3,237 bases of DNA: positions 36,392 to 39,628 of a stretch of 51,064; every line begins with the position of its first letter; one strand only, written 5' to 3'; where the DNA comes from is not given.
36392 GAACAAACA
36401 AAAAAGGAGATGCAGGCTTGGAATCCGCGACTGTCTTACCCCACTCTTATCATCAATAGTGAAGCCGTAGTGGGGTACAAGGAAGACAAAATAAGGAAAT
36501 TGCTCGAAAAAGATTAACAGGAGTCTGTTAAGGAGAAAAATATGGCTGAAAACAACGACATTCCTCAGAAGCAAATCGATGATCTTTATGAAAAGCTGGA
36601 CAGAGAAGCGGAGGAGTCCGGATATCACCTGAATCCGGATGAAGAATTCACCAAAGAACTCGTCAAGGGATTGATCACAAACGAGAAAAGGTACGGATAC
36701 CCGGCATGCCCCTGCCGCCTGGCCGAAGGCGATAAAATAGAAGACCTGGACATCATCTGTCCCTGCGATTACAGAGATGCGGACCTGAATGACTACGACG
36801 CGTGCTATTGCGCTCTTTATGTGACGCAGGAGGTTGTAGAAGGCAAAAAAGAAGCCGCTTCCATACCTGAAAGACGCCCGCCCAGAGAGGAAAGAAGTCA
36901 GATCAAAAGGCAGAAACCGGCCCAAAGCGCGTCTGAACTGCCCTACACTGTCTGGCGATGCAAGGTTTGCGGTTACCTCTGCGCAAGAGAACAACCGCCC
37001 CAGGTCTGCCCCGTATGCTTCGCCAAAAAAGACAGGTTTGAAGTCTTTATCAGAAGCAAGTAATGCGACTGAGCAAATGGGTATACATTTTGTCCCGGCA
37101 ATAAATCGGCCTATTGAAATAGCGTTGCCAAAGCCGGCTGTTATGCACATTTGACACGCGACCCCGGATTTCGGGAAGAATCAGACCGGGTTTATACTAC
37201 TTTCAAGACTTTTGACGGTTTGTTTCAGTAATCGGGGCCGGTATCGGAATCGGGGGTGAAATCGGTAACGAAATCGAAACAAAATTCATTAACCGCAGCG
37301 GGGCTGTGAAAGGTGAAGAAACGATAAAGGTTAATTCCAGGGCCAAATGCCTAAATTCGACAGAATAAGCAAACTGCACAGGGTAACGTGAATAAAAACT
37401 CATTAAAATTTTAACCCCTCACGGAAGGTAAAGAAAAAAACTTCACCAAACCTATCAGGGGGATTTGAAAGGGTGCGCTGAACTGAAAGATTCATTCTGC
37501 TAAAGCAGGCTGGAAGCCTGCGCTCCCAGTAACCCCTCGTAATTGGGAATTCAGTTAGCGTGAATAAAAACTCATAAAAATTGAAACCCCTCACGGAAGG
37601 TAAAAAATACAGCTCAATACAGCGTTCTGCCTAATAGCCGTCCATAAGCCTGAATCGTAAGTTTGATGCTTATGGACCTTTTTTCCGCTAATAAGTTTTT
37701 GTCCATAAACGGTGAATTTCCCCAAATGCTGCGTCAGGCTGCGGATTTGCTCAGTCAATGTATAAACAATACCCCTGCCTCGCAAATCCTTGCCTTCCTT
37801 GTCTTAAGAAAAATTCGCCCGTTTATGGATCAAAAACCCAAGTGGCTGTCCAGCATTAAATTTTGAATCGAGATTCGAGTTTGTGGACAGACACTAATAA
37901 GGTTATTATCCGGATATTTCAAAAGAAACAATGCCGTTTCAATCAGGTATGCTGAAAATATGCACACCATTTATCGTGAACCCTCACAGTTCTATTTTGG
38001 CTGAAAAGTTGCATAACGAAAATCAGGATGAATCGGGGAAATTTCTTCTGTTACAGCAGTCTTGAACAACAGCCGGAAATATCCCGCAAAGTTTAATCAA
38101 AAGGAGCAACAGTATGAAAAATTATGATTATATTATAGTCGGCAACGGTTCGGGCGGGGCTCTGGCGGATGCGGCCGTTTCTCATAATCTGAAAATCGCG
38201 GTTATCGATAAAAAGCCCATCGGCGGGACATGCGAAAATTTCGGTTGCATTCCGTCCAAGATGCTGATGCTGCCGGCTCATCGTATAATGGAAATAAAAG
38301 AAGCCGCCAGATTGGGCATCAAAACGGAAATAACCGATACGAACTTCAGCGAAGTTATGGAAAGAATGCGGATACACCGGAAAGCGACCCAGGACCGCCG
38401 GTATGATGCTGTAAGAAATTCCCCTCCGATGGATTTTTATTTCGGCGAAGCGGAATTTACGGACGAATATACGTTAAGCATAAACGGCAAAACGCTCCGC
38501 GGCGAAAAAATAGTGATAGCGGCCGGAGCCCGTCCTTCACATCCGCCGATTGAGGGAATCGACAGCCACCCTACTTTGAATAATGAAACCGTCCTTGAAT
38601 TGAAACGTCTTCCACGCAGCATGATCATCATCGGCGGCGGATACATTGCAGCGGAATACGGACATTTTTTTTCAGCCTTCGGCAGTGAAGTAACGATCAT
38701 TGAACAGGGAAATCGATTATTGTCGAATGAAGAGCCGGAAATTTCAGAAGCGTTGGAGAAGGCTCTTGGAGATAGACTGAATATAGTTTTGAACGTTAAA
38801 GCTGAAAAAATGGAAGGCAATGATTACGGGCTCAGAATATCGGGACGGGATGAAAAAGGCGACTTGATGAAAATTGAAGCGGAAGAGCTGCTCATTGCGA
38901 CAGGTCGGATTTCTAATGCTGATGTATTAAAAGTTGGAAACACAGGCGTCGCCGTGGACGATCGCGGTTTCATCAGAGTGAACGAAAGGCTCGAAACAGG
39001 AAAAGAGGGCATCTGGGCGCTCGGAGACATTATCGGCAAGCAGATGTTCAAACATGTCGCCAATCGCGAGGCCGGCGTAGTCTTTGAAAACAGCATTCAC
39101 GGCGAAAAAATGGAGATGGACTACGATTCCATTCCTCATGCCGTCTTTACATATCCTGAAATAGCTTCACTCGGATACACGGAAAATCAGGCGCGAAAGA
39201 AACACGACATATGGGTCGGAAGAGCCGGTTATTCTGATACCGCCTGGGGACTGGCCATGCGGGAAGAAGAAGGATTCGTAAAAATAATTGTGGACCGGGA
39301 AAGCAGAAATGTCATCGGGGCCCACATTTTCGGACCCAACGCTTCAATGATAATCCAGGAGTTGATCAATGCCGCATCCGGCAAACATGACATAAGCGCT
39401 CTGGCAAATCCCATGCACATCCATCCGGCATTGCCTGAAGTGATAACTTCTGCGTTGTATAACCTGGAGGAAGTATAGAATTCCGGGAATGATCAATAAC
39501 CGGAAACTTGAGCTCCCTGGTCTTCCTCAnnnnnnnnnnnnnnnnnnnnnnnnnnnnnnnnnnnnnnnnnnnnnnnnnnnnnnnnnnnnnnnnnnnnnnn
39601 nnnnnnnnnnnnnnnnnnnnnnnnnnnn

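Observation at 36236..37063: Thiol-redox pair of a CVWC glutaredoxin-like protein and a ferredoxin:thioredoxin-reductase catalytic domain fused to rubredoxin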

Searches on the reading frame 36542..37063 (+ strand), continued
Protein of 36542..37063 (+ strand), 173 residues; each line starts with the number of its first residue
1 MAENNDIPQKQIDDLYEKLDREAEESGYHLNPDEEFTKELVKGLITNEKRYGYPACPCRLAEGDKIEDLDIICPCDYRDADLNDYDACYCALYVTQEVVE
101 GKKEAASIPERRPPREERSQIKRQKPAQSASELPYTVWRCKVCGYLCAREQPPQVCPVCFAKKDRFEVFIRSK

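Call 29: find_encoding_contigs(protein=P0001, flank=10000, max_places=4)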
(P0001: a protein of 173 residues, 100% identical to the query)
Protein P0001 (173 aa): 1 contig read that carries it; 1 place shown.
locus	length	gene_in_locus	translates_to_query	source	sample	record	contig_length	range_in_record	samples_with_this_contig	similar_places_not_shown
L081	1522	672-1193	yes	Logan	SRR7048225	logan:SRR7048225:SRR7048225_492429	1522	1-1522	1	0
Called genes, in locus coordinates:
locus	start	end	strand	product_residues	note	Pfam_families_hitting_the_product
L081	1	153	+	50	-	?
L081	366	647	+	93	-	PF00462:Glutaredoxin, PF13417:GST_N_3 (weak)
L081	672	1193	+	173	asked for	PF02943:FeThRed_B, PF21349:RUBY_RBDX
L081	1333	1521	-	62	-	?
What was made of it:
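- Tried and rejected: The only contig retrieved was a 1.5-kb Logan fragment (call 29).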

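Call 49: predict_structure(alignment_id=A2)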
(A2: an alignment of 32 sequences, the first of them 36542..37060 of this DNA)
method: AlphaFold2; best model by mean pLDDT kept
length: 173 residues; sequences in the alignment: 32
mean_pLDDT: 72.8   pTM: 0.54
mean pLDDT of the five models: 72.8, 69.9, 68.5, 65.3, 57.9
residues with pLDDT >= 90: 15; 70-90: 101; 50-70: 28; < 50: 29
segments of 3 or more residues with pLDDT < 50: 1-4, 59-77, 125-130
pLDDT, mean of each block of 10 residues (from residue 1): 65 91 78 87 79 57 36 51 79 84 81 70 53 77 80 84 86 75
secondary structure, 60 per line:
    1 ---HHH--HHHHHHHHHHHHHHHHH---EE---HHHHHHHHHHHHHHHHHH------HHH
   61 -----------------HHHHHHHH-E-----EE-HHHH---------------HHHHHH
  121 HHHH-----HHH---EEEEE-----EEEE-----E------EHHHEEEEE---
elements in order: H9-25 H34-51 H78-85 H96-99 H115-124 E136-140 E146-149 E166-170

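Call 53: fold_search(model_id=the predicted structure, library=pdb)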
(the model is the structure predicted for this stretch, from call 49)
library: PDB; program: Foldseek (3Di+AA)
matches with E <= 10: 97; with E <= 0.001: 4
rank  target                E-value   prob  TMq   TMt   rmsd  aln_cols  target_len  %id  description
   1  4tpu                  6.0e-19  1.00  0.49  0.50  17.8       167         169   60  CRYSTAL STRUCTURE OF FERREDOXIN-DEPENDENT DISULFIDE REDUCTASE FROM METHANOSARCINA ACETIVORANS (released 2015-05-13)
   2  7pwe_B                2.0e-11  1.00  0.52  0.47   4.1       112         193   52  Crystal structure of the glutaredoxin/ferredoxin disulfide reductase fusion protein from Desulfotalea psychrophila Lsv (released 2022-10-05)
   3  7pwe_A                1.1e-10  1.00  0.51  0.46   3.9       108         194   53  Crystal structure of the glutaredoxin/ferredoxin disulfide reductase fusion protein from Desulfotalea psychrophila Lsv (released 2022-10-05)
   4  7bzk_A                8.5e-04  1.00  0.39  0.57  13.5       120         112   22  Crystal structure of ferredoxin: thioredoxin reductase and thioredoxin y1 complex (released 2020-10-14)
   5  7c3f_A                1.6e-03  1.00  0.38  0.55  13.4       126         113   22  Crystal structure of ferredoxin: thioredoxin reductase and thioredoxin m2 complex (released 2020-10-14)
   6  7c2b_A                2.0e-03  1.00  0.38  0.55  13.4       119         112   22  Crystal structure of ferredoxin: thioredoxin reductase and thioredoxin f2 complex (released 2020-10-14)
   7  1dj7_A                2.5e-03  1.00  0.38  0.57  13.2       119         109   21  CRYSTAL STRUCTURE OF FERREDOXIN THIOREDOXIN REDUCTASE (released 2000-02-14)
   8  7c3f_D                2.5e-03  1.00  0.37  0.54  13.3       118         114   21  Crystal structure of ferredoxin: thioredoxin reductase and thioredoxin m2 complex (released 2020-10-14)
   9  7c3f_P                4.0e-03  1.00  0.39  0.56  13.1       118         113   23  Crystal structure of ferredoxin: thioredoxin reductase and thioredoxin m2 complex (released 2020-10-14)
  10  9fj2_E                5.6e-03  1.00  0.21  0.20   5.6        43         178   35  Rubrerythrin from Clostridium difficile P28 (released 2025-06-11)
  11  2pu9_A                5.6e-03  0.99  0.37  0.55  13.6       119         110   19  Crystal srtucture of the binary complex between ferredoxin: thioredoxin reductase and thioredoxin f (released 2007-07-10)
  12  9fj2_A                9.6e-03  1.00  0.21  0.21   5.6        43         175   35  Rubrerythrin from Clostridium difficile P28 (released 2025-06-11)
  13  9fj2_C                9.6e-03  1.00  0.21  0.20   5.5        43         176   35  Rubrerythrin from Clostridium difficile P28 (released 2025-06-11)
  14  2puk_A                9.6e-03  0.99  0.37  0.56  13.3       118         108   19  Crystal structure of the binary complex between ferredoxin: thioredoxin reductase and thioredoxin m (released 2007-07-10)
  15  1b71                  1.1e-02  1.00  0.20  0.18   8.0        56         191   30  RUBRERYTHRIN (released 2000-01-26)
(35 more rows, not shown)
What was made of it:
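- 36542..37063 (+): Gene for ferredoxin:disulfide reductase (FDR, also named ferredoxin:glutaredoxin reductase), 173 aa. Foldseek top hit is 4tpu at E 6e-19 (call 53).
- Foldseek ranks 4tpu first and 7pwe second (call 53). Its domain arrangement differs from 4TPU (rmsd 17.8 Å) (calls 49, 53).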

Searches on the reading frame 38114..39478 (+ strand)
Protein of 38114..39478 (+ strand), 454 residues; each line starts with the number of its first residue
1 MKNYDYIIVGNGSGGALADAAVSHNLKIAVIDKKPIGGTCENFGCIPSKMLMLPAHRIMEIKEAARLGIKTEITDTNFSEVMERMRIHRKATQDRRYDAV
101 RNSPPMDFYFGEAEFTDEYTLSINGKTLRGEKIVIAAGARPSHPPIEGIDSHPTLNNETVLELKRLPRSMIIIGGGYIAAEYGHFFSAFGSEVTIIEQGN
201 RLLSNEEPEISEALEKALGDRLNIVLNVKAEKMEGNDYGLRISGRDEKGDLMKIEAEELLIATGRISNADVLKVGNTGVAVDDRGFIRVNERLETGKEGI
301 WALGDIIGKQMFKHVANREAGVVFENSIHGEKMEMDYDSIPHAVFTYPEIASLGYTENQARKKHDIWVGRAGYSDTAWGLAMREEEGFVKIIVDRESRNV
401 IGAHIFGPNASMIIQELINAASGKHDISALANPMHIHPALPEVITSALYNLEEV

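Call 3: search_protein_families(library=pfam, proteins=[window:38114-39478:+], max_evalue=0.01)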
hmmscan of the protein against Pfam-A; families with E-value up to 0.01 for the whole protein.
window:38114-39478:+ (454 aa): 6 families
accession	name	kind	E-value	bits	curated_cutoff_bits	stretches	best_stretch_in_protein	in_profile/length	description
PF07992.20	Pyr_redox_2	-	2.3e-51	175.4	26.1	1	4-320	1-291/291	Pyridine nucleotide-disulphide oxidoreductase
PF02852.28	Pyr_redox_dim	-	1.2e-27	96.8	25.3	1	340-447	1-109/110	Pyridine nucleotide-disulphide oxidoreductase, dimerisation domain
PF00070.33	Pyr_redox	-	6.1e-16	59.1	22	1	170-239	2-72/82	Pyridine nucleotide-disulphide oxidoreductase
PF13738.12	Pyr_redox_3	-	4.8e-10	39.6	30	1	7-303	1-304/305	Pyridine nucleotide-disulphide oxidoreductase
PF02737.24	3HCDH_N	-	0.003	17.9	22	0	172-218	4-50/180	3-hydroxyacyl-CoA dehydrogenase, NAD binding domain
PF13450.12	NAD_binding_8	-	0.0062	17.2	21.9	0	172-202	1-31/68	NAD(P)-binding Rossmann-like domain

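Call 4: search_protein_families(library=ncbifam, proteins=[window:38114-39478:+], max_evalue=0.01)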
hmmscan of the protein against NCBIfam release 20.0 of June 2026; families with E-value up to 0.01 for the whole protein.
window:38114-39478:+ (454 aa): 47 families (the best 25 are shown)
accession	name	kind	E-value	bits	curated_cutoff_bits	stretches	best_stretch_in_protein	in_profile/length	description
NF004947.0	PRK06292.2-5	equivalog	2.1e-161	538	592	1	1-453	1-460/474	dihydrolipoyl dehydrogenase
NF005884.0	PRK07846.1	equivalog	1.1e-125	419.9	501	1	1-452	1-452/454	mycothione reductase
NF004946.0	PRK06292.2-4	subfamily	1e-123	413.7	634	1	1-449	1-468/487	dihydrolipoyl dehydrogenase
TIGR03452.1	mycothione_red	equivalog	2e-110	369.8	635.65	1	2-451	1-452/452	mycothione reductase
TIGR01350.1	lipoamide_DH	equivalog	8e-108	361.1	408.8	1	3-449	1-452/461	dihydrolipoyl dehydrogenase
TIGR02053.1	MerA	equivalog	5.8e-105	352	454.45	1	4-447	1-449/465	mercury(II) reductase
NF004944.0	PRK06292.2-2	equivalog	1.5e-100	337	619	1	1-451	1-452/460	dihydrolipoyl dehydrogenase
NF004992.0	PRK06370.1-4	equivalog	2.1e-93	313.3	629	1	2-453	3-457/459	FAD-containing oxidoreductase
NF004991.0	PRK06370.1-3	subfamily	2.7e-93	313.2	620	1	2-446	34-482/509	FAD-containing oxidoreductase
NF004776.0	PRK06116.1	equivalog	3.1e-83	280.3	480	1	1-442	2-444/450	glutathione-disulfide reductase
NF003585.0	PRK05249.1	equivalog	1.2e-79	268.1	465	1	2-447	5-453/464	Si-specific NAD(P)(+) transhydrogenase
NF004945.0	PRK06292.2-3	equivalog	4.6e-78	263.2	494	1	1-444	1-445/457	dihydrolipoyl dehydrogenase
NF004943.0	PRK06292.2-1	equivalog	2.2e-77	260.8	432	1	1-449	1-453/456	dihydrolipoyl dehydrogenase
NF004939.0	PRK06292.1-1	equivalog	1.2e-75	255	435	1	2-452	4-459/476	dihydrolipoyl dehydrogenase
NF004990.0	PRK06370.1-1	equivalog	9e-75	252.1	842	1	2-452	3-456/459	FAD-containing oxidoreductase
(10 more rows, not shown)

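Call 67: search_solved_structures(query=window:38114-39478:+, max_evalue=1e-40)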
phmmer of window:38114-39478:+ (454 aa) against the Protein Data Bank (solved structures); distinct sequences matched with E-value up to 1e-40: 67 (the best 60 are shown).
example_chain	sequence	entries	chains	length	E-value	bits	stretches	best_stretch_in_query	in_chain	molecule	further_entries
9lc9_A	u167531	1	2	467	1.3e-81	277.7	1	4-451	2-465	Mycothione reductase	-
8qcj_A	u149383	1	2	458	4.5e-79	269.4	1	1-451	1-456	Mycothione reductase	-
8rx5_A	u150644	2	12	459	4.9e-76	259.4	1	1-451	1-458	Mycothione reductase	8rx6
8qck_A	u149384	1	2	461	8.5e-75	255.3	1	1-453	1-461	Pyridine nucleotide-disulfide oxidoreductase dimerization region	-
8rx4_A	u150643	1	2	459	2.7e-73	250.4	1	1-451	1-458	Mycothione reductase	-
5x1y_B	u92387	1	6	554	1.3e-71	244.8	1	3-415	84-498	Mercuric reductase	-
1ebd_A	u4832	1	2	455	2.4e-66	227.5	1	6-446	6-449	DIHYDROLIPOAMIDE DEHYDROGENASE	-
2eq7_A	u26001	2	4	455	1.5e-59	205.1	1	4-447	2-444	2-oxoglutarate dehydrogenase E3 component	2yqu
1dxl_A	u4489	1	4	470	3.6e-58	200.5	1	5-447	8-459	DIHYDROLIPOAMIDE DEHYDROGENASE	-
3urh_A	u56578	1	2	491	4.7e-58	200.2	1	2-447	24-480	Dihydrolipoyl dehydrogenase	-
6uzi_A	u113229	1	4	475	5.6e-58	199.9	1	1-448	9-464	Dihydrolipoyl dehydrogenase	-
3o0h_A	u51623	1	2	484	2.7e-57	197.6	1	3-445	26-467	Glutathione reductase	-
6du7_A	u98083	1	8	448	3.2e-57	197.4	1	1-439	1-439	Glutathione reductase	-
2qae_A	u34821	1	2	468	1.7e-56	195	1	4-447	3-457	Dihydrolipoyl dehydrogenase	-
9h2i_B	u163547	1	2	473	4.7e-56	193.6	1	7-445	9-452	Dihydrolipoyl dehydrogenase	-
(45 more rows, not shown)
